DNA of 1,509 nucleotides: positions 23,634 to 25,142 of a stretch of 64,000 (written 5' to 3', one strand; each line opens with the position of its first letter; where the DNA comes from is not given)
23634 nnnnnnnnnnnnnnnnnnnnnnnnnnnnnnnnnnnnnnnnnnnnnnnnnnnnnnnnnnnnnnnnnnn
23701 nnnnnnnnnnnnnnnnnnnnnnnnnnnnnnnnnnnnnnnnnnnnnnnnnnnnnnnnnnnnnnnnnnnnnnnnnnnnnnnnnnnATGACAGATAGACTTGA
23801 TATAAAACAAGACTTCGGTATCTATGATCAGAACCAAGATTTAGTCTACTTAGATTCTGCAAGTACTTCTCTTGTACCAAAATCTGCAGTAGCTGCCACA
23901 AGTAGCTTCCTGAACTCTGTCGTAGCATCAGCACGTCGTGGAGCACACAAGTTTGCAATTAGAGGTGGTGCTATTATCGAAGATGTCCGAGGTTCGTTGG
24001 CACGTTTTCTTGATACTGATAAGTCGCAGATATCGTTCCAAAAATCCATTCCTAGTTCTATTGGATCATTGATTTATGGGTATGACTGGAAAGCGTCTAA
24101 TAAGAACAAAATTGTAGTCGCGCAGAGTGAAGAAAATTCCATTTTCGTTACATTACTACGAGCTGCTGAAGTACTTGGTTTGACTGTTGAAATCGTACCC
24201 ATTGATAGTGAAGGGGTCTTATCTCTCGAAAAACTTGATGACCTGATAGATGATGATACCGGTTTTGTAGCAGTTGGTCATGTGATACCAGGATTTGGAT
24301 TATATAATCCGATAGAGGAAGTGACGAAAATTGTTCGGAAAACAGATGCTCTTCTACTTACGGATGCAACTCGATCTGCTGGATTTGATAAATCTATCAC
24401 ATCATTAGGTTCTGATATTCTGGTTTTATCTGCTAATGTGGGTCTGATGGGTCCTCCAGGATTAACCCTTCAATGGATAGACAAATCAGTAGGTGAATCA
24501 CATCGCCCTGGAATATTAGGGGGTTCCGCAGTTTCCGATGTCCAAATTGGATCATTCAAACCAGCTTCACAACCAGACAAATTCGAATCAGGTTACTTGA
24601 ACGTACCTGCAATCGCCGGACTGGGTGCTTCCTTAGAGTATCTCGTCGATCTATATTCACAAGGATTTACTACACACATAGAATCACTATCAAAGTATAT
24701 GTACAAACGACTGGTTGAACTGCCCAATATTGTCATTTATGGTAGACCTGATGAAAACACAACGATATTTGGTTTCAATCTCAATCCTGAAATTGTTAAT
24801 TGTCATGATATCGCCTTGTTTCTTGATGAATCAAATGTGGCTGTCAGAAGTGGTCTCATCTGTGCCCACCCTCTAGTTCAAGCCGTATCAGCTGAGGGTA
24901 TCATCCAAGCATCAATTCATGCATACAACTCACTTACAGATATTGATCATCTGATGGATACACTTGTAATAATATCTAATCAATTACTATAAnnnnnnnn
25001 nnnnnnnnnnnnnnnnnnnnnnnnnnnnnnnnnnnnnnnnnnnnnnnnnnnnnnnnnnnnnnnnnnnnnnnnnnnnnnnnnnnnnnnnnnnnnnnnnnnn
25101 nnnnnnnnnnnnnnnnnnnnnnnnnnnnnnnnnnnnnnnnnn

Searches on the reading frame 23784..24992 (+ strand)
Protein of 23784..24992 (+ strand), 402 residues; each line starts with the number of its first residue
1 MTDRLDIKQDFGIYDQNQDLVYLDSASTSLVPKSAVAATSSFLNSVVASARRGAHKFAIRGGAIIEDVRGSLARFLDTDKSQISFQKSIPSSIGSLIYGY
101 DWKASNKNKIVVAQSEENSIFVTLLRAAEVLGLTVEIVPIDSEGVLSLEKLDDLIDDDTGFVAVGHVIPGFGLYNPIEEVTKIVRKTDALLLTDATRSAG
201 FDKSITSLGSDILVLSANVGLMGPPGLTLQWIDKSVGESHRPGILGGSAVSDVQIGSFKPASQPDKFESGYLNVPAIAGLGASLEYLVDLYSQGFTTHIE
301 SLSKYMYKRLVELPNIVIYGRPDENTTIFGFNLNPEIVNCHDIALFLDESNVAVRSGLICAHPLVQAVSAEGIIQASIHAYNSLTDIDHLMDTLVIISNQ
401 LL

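Call 10: search_protein_families(library=pfam, proteins=[window:23784-24992:+])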
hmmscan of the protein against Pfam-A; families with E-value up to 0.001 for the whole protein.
window:23784-24992:+ (402 aa): 1 family
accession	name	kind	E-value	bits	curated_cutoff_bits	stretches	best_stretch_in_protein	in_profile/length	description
PF00266.25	Aminotran_5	-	7.9e-72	242.7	21.5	1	21-390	1-371/371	Aminotransferase class-V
